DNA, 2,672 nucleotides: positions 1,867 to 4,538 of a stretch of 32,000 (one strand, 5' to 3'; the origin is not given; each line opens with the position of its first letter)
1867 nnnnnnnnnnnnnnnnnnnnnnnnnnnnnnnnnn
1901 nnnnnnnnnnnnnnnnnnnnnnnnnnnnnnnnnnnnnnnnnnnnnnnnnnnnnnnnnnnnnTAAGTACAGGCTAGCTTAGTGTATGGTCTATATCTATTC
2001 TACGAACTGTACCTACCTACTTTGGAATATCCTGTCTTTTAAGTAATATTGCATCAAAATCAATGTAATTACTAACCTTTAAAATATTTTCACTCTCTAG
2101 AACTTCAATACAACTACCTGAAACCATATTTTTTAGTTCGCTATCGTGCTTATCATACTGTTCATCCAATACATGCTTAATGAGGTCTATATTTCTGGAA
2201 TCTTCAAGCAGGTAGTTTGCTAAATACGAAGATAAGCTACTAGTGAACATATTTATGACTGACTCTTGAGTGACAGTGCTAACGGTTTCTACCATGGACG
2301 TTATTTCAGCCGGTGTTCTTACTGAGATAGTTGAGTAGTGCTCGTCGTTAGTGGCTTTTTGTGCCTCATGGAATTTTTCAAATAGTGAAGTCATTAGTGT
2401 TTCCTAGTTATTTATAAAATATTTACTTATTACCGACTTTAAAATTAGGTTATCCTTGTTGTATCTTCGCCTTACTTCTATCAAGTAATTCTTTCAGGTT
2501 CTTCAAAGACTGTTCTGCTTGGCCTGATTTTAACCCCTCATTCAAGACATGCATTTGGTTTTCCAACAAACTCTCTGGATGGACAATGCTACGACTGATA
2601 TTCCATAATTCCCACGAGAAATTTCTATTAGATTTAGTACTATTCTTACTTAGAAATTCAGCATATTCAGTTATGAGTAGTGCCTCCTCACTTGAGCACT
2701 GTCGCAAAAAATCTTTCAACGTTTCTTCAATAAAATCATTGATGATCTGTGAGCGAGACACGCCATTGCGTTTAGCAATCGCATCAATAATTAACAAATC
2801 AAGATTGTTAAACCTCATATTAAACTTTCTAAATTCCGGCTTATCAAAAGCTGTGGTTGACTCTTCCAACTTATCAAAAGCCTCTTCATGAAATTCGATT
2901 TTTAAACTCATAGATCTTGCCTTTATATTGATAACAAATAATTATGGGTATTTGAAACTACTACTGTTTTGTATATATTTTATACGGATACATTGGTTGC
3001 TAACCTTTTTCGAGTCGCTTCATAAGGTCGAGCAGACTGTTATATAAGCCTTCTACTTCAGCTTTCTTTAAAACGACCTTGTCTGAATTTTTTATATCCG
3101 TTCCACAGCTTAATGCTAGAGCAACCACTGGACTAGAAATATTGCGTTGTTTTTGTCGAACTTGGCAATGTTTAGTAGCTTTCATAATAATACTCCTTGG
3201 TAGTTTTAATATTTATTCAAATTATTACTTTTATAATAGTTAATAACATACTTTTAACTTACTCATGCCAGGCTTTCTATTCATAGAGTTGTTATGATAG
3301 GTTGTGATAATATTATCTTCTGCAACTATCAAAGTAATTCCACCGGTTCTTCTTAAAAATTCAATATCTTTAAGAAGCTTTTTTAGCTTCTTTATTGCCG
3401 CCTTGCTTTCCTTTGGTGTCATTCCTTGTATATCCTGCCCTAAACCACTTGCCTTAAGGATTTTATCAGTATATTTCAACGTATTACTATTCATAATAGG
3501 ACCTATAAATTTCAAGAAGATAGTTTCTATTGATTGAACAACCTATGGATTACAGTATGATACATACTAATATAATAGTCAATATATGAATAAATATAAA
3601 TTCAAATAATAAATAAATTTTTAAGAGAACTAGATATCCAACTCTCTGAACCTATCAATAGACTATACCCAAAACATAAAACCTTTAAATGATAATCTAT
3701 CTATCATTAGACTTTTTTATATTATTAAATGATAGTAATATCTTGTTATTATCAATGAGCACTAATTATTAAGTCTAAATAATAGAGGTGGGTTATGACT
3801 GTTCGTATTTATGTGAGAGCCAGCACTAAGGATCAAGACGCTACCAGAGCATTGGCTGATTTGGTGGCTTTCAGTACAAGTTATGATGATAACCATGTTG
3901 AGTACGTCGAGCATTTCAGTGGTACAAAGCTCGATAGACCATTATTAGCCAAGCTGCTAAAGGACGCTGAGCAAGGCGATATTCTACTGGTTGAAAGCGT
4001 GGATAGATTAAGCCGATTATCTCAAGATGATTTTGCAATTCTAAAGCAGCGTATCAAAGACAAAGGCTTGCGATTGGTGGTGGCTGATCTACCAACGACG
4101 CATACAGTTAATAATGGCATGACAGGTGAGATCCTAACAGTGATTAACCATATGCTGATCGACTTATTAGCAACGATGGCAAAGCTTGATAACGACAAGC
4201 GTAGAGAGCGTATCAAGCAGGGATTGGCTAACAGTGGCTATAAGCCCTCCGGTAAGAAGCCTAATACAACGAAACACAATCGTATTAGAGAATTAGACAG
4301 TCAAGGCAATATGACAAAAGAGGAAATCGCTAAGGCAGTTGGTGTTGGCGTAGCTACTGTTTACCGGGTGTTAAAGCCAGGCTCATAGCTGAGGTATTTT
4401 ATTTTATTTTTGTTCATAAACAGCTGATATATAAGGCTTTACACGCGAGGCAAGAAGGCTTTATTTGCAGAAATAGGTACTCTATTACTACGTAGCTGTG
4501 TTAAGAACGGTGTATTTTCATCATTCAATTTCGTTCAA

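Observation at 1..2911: DprA-like + ComF-like PRTase + HAD phosphatase operon: an extended variant of the DprA-PRTase defence pair?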

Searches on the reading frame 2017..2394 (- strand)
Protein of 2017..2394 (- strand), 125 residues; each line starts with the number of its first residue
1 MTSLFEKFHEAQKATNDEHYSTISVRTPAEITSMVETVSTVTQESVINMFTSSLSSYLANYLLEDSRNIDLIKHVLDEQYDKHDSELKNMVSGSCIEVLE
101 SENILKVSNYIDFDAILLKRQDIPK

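Call 6: search_protein_families(library=pfam, proteins=[window:2017-2394:-], max_evalue=0.1)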
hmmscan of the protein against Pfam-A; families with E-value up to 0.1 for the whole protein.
window:2017-2394:- (125 aa): 1 family
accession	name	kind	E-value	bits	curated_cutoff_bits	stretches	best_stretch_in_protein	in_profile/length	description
PF24722.1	DUF7674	-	0.096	13.2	27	0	47-100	26-80/111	Domain of unknown function (DUF7674)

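Call 7: search_protein_families(library=padloc, proteins=[window:2017-2394:-], max_evalue=0.1)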
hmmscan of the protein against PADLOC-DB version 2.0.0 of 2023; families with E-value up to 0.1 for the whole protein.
window:2017-2394:- (125 aa): 1 family
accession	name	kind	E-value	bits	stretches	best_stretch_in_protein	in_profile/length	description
PDLC05079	PDC-S73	-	0.0059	13.4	1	11-117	606-715/752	-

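Call 9: search_protein_families(library=ncbifam, proteins=[window:2017-2394:-], max_evalue=0.1)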
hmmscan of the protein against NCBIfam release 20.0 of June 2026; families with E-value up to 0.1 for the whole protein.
window:2017-2394:- (125 aa): 1 family
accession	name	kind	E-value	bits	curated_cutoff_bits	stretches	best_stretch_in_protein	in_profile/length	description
NF002024.0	PRK00846.1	equivalog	0.063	13.5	90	1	52-78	31-57/78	hypothetical protein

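Call 67: find_related_loci(query=A3, collection=metagenome_contigs, flank=5000)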
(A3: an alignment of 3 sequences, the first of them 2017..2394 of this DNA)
Query A3 (125 aa) in metagenome_contigs; peptide patterns used: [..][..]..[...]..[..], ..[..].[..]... (x = any residue, [..] = any of these).
497 stretches matched a pattern; 13 encode a relative of the query (tblastn E <= 1e-3); 13 distinct loci.
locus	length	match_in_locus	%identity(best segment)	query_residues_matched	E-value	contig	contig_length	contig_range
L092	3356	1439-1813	83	1-125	1e-68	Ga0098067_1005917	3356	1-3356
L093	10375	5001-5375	82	1-125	1e-67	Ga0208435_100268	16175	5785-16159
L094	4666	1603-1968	84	1-122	3e-66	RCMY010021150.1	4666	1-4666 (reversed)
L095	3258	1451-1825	84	1-125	1e-60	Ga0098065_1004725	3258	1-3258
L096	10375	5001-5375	83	1-125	3e-60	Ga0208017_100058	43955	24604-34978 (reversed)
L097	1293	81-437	86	1-119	9e-61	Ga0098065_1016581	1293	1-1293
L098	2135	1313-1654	67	1-114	2e-50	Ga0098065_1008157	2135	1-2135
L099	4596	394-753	62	1-120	4e-50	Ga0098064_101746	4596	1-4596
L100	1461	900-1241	65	1-114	3e-51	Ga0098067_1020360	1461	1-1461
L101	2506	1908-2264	65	1-117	7e-49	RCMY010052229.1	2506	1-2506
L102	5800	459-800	64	1-114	2e-48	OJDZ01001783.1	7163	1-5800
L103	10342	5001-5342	64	1-114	2e-48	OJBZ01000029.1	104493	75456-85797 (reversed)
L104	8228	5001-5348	62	1-116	4e-48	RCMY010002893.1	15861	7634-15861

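Call 68: find_related_loci(query=A3, collection=viral_contigs, flank=5000)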
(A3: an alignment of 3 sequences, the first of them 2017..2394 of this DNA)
Query A3 (125 aa) in viral_contigs; peptide patterns used: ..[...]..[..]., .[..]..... (x = any residue, [..] = any of these).
334 stretches matched a pattern, but none encodes a relative of the query by tblastn (E <= 1e-3).

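Call 71: search_protein_families(library=padloc, proteins=[L093:5457-7076:+, L099:884-1720:+, L099:1732-2478:+, L099:2531-4120:+, L104:5497-7164:+, L103:5436-5990:+, L103:7282-7830:+, L103:7831-8283:+, L103:8283-8981:+], max_evalue=0.01)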
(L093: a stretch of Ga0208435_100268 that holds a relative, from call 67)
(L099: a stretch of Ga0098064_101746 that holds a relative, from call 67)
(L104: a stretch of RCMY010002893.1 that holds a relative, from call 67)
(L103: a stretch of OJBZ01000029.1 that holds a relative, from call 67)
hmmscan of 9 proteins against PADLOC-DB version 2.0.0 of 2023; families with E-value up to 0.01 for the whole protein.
L093:5457-7076:+ (539 aa): 0 families

L099:884-1720:+ (278 aa): 0 families

L099:1732-2478:+ (248 aa): 1 family
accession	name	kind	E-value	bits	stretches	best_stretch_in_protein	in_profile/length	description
PDLC01964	CARF_2OG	-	1.1e-70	236.6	1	29-247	131-351/353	-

L099:2531-4120:+ (529 aa): 0 families

L104:5497-7164:+ (555 aa): 0 families

L103:5436-5990:+ (184 aa): 0 families

L103:7282-7830:+ (182 aa): 4 families
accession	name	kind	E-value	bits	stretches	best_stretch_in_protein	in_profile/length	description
PDLC04657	PDC-M45B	-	2.3e-50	169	1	2-173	2-174/204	-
PDLC04505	PDC-M19A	-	1.6e-12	45.5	1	4-141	150-291/294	-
PDLC04658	PDC-M45C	-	3.2e-11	41.2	1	4-142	2-140/145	-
PDLC04504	PDC-M19A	-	5.3e-06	24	1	5-144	91-234/234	-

L103:7831-8283:+ (150 aa): 5 families
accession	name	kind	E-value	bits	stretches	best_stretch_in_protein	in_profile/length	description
PDLC04505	PDC-M19A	-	3.8e-13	47.6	1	9-147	157-283/294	-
PDLC04658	PDC-M45C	-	2.1e-09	35.3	1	1-147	1-134/145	-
PDLC04504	PDC-M19A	-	7.6e-07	26.7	1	12-146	100-222/234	-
PDLC04657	PDC-M45B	-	3.7e-05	21.4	1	12-144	15-131/204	-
PDLC00524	JetD1|JetD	-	6.9e-05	20.1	1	48-133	62-147/387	DUF2220; DUF3322; DUF2399 domain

L103:8283-8981:+ (232 aa): 0 families

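Call 72: search_protein_families(library=pfam, proteins=[L093:5457-7076:+, L099:884-1720:+, L099:1732-2478:+, L099:2531-4120:+, L104:5497-7164:+, L103:5436-5990:+, L103:7282-7830:+, L103:7831-8283:+, L103:8283-8981:+], max_evalue=0.01)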
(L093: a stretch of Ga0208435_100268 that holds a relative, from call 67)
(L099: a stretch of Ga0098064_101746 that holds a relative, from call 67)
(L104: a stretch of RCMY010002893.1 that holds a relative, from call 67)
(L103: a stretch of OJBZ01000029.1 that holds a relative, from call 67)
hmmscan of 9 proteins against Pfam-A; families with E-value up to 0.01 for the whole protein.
L093:5457-7076:+ (539 aa): 0 families

L099:884-1720:+ (278 aa): 1 family
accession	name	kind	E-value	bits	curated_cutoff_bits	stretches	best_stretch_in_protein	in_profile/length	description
PF13847.12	Methyltransf_31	-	0.00095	19.3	27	1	77-180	1-86/145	Methyltransferase domain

L099:1732-2478:+ (248 aa): 1 family
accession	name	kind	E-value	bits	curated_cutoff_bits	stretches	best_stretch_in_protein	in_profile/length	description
PF13532.12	2OG-FeII_Oxy_2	-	2.2e-31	110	31.2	1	86-244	22-194/194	2OG-Fe(II) oxygenase superfamily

L099:2531-4120:+ (529 aa): 1 family
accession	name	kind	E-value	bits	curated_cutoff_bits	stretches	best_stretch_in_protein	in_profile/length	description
PF00227.31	Proteasome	-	0.0033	17.5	22.4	1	408-453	29-74/189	Proteasome subunit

L104:5497-7164:+ (555 aa): 0 families

L103:5436-5990:+ (184 aa): 0 families

L103:7282-7830:+ (182 aa): 2 families
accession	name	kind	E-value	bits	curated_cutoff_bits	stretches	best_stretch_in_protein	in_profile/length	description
PF04343.18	DUF488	-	1.5e-21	77.7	22.2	1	18-129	5-117/121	Domain of unknown function DUF488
PF22751.1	DUF488-N3a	-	0.00041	21.1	27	1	86-134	67-114/118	Active DUF488-N3 subclade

L103:7831-8283:+ (150 aa): 3 families
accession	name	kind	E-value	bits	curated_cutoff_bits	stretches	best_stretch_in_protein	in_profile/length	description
PF04343.18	DUF488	-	1.7e-14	54.9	22.2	1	15-145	4-121/121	Domain of unknown function DUF488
PF22751.1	DUF488-N3a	-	4.2e-05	24.3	27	1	64-146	39-115/118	Active DUF488-N3 subclade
PF11931.14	SF3a60_Prp9_C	-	0.00094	20.1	30.7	1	50-117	50-116/120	SF3a60/Prp9 C-terminal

L103:8283-8981:+ (232 aa): 1 family
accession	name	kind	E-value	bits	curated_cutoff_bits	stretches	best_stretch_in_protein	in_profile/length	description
PF22557.2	DuOB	-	2.1e-09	38.2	27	1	19-229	2-209/210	Dual OB-containing domain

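Call 90: search_solved_structures(query=A3, max_evalue=1)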
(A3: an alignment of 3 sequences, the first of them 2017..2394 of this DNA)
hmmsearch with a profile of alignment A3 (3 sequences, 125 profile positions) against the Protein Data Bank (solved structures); distinct sequences matched with E-value up to 1: 1.
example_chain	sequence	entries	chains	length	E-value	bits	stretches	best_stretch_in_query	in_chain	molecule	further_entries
9j9w_B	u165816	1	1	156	0.45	13.7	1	22-91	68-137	TseN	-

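Call 91: search_protein_families(library=phrogs, proteins=[window:2017-2394:-], max_evalue=0.1)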
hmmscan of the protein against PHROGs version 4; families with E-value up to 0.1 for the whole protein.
window:2017-2394:- (125 aa): 2 families
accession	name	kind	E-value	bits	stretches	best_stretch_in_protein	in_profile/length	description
phrog_25855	-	unknown function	0.074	14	1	60-113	47-97/136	-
phrog_2063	-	unknown function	0.076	14.1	0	69-122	5-58/112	-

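Call 95: search_dna_similar(query=window:2017-2394:-, collection=plasmids, mode=protein, max_rows=30, max_evalue=0.001)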
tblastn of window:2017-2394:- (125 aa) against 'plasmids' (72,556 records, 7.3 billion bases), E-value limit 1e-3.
Records with a match: 2; places in all: 2; records where one place covers at least 80% of the query: 2.
Best place of each record, by identity: <60% 2.
By first word of the organism name: Moraxella 2.
By predicted mobility (MOB-suite, as given by PLSDB): non-mobilizable 2.
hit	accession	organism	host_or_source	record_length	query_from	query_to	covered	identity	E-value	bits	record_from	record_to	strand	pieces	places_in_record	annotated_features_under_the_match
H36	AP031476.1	Moraxella osloensis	Homo sapiens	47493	1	113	90%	49.6%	3e-16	80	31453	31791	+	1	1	hypothetical protein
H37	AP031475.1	Moraxella osloensis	-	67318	1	113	90%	49.6%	3e-16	80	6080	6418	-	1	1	hypothetical protein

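Call 96: get_annotated_region(hit=H36, flank=6000)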
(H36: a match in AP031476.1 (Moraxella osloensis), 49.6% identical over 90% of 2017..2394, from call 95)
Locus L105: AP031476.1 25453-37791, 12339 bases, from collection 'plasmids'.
description: Moraxella osloensis NBRC 115781 plasmid pSKB0120-4 DNA, complete sequence
organism: Moraxella osloensis (NCBI taxid 34062)
taxonomy: Bacteria; Pseudomonadota; Gammaproteobacteria; Moraxellales; Moraxellaceae; Moraxella; Moraxella osloensis
host: -; source: Homo sapiens; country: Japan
typing (MOB-suite, as given by PLSDB): non-mobilizable
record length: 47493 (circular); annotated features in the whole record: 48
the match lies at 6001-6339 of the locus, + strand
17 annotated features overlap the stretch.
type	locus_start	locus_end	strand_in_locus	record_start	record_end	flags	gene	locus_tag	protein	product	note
CDS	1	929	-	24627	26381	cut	-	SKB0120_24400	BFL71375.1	hypothetical protein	-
CDS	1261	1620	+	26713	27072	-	-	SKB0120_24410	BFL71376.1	hypothetical protein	-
CDS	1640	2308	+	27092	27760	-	-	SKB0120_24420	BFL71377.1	hypothetical protein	-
CDS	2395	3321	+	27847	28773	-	-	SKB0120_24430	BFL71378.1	viperin family antiviral radical SAM protein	-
CDS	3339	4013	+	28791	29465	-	-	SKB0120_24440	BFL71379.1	hypothetical protein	-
CDS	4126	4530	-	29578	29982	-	-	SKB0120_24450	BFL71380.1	DUF6530 family protein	-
CDS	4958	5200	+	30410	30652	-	-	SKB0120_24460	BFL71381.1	hypothetical protein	-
CDS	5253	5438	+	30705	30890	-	-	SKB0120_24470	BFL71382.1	hypothetical protein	-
CDS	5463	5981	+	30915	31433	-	-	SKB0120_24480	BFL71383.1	hypothetical protein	-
CDS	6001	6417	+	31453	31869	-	-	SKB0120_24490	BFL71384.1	hypothetical protein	-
CDS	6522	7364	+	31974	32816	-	-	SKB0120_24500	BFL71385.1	hypothetical protein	-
CDS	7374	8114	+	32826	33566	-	-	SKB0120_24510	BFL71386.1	hypothetical protein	-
CDS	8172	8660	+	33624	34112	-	-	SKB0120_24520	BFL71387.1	single-stranded DNA-binding protein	-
CDS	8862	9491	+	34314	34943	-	-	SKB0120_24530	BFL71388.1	hypothetical protein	-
CDS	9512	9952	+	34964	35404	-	-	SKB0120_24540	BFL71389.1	hypothetical protein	-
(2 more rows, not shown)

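Call 97: search_protein_families(library=pfam, proteins=[L105:6522-7364:+, L105:7374-8114:+, L105:8862-9491:+, L105:9512-9952:+, L105:9952-10560:+, L105:10673-12040:-, L105:5463-5981:+, L105:6001-6417:+, L105:4958-5200:+, L105:5253-5438:+], max_evalue=0.01)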
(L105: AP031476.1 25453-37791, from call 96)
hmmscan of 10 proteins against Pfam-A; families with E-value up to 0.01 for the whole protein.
L105:6522-7364:+ (280 aa): 2 families
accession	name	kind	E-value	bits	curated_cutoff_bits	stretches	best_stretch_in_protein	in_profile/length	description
PF13847.12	Methyltransf_31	-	3.6e-05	23.9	27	1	81-164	2-76/145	Methyltransferase domain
PF13489.12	Methyltransf_23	-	0.00033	20.9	27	1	68-192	8-89/164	Methyltransferase domain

L105:7374-8114:+ (246 aa): 1 family
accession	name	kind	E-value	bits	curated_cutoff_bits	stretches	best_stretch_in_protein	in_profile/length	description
PF13532.12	2OG-FeII_Oxy_2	-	9.1e-31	108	31.2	1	108-243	48-194/194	2OG-Fe(II) oxygenase superfamily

L105:8862-9491:+ (209 aa): 1 family
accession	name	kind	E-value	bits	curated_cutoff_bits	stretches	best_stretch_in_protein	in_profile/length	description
PF22557.2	DuOB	-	5.5e-44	151.2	27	1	1-208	1-210/210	Dual OB-containing domain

L105:9512-9952:+ (146 aa): 2 families
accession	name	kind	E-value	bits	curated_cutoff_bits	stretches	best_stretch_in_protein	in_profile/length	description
PF04343.18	DUF488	-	1.2e-23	84.4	22.2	1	13-132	2-121/121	Domain of unknown function DUF488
PF22751.1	DUF488-N3a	-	2.6e-09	37.8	27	1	65-135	41-117/118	Active DUF488-N3 subclade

L105:9952-10560:+ (202 aa): 2 families
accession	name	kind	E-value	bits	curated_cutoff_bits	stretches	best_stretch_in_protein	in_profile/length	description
PF22565.1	mSLOG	-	1.8e-34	118.5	27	1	1-105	1-105/105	Minimal SLOG domain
PF14216.11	DUF4326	-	3.3e-19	69.8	25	1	118-192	7-81/82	Domain of unknown function (DUF4326)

L105:10673-12040:- (455 aa): 3 families
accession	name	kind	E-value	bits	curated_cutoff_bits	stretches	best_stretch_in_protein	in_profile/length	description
PF01051.27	Rep3_N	-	1e-16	62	22.4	1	135-284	2-140/141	Initiator Replication protein, WH1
PF21205.3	Rep3_C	-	3.8e-15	56.3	21.1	1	298-356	1-59/59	Initiator Rep protein, WH2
PF21476.4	PF0610-like_N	-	0.0018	18.9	33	1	180-208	17-45/50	PF0610-like, N-terminal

L105:5463-5981:+ (172 aa): 0 families

L105:6001-6417:+ (138 aa): 0 families

L105:4958-5200:+ (80 aa): 0 families

L105:5253-5438:+ (61 aa): 1 family
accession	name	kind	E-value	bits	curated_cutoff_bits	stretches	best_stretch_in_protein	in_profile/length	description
PF14076.12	DUF4258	-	1.4e-06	28.9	25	1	3-42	1-47/71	Domain of unknown function (DUF4258)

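Call 102: find_encoding_contigs(protein=window:2017-2394:-, flank=8000, max_places=4)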
Protein window:2017-2394:- (125 aa): 9 contigs read that carry it; 4 places shown.
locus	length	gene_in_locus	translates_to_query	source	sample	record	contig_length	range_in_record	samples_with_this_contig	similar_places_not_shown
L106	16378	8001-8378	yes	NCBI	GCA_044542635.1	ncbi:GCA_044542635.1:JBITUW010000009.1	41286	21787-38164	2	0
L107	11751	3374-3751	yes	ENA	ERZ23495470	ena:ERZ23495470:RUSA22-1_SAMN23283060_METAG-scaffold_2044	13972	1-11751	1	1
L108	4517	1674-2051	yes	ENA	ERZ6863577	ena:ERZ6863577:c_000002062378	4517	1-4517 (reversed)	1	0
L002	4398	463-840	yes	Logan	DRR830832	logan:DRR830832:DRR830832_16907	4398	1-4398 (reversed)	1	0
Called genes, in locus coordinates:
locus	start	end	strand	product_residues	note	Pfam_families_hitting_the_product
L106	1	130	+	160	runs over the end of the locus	PF03918:CcmH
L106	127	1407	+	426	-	PF23914:TPR_CcmH_CycH, PF13428:TPR_14 (faint), PF23892:Ig_CycH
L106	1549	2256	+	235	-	PF01252:Peptidase_A8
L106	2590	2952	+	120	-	PF12823:DUF3817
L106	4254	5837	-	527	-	PF02661:Fic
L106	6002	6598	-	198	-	PF00239:Resolvase, PF02796:HTH_7 (weak)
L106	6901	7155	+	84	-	-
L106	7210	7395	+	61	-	-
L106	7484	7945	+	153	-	-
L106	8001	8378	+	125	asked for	-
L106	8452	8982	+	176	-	PF00702:Hydrolase (weak), PF13419:HAD_2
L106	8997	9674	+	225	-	-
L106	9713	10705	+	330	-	PF02481:DNA_processg_A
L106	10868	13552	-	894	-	PF08722:Tn7_TnsA-like_N (faint)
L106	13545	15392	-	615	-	PF01555:N6_N4_Mtase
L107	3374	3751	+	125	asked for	-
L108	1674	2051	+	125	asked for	-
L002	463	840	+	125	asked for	-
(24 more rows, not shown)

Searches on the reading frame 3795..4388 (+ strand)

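Call 6: search_protein_families(library=pfam, proteins=[window:3795-4388:+], max_evalue=0.1)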
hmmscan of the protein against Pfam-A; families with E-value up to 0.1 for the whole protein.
window:3795-4388:+ (197 aa): 21 families
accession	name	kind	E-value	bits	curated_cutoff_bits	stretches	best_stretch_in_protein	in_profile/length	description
PF00239.26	Resolvase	-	1.5e-21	77.5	23.3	1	5-146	3-138/145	Resolvase, N terminal domain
PF02796.21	HTH_7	-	4.3e-09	36.8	23.8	1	153-193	1-42/45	Helix-turn-helix domain of resolvase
PF00356.27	LacI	-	0.00023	21.4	27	1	176-194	3-21/46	Bacterial regulatory proteins, lacI family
PF00325.26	Crp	-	0.003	17.7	21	1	173-194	3-24/32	Bacterial regulatory proteins, crp family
PF20432.4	Xre-like-HTH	-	0.0044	17.7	25.8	1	165-196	16-46/63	Antitoxin Xre-like helix-turn-helix domain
PF01978.25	TrmB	-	0.0049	17.1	25.6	1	169-194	19-44/68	Sugar-specific transcriptional regulator TrmB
PF01381.28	HTH_3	-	0.0079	16.6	23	1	170-192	7-29/55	Helix-turn-helix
PF13551.12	HTH_29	-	0.0083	16.6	28.1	1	170-194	10-34/64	Winged helix-turn helix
PF13384.12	HTH_23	-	0.011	16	24.6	1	173-194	18-39/50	Homeodomain-like domain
PF15978.11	TnsD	-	0.017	14.6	32.4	1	161-194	188-221/355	Tn7-like transposition protein D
PF04218.19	CENP-B_N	-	0.026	14.6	21.2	1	171-194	22-44/53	CENP-B N-terminal DNA-binding domain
PF13545.12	HTH_Crp_2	-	0.03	14.7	27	0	172-194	22-44/70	Crp-like helix-turn-helix domain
PF16673.10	TRAF_BIRC3_bd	-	0.034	14.3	30.5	0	64-89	32-57/64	TNF receptor-associated factor BIRC3 binding domain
PF15610.12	PRTase_3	-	0.037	13.8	28.7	1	57-145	104-190/264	PRTase ComF-like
PF00440.29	TetR_N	-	0.06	13.6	24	0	173-191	17-35/47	Bacterial regulatory proteins, tetR family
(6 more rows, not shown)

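Call 7: search_protein_families(library=padloc, proteins=[window:3795-4388:+], max_evalue=0.1)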
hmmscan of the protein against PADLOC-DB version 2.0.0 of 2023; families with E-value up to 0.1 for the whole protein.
window:3795-4388:+ (197 aa): 2 families
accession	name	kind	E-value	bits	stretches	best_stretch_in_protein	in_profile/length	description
PDLC04133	mad1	-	7.2e-05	21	1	173-194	6-27/60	mads_1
PDLC01857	CARF3--CARF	-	0.0047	14.6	1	170-194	141-165/201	-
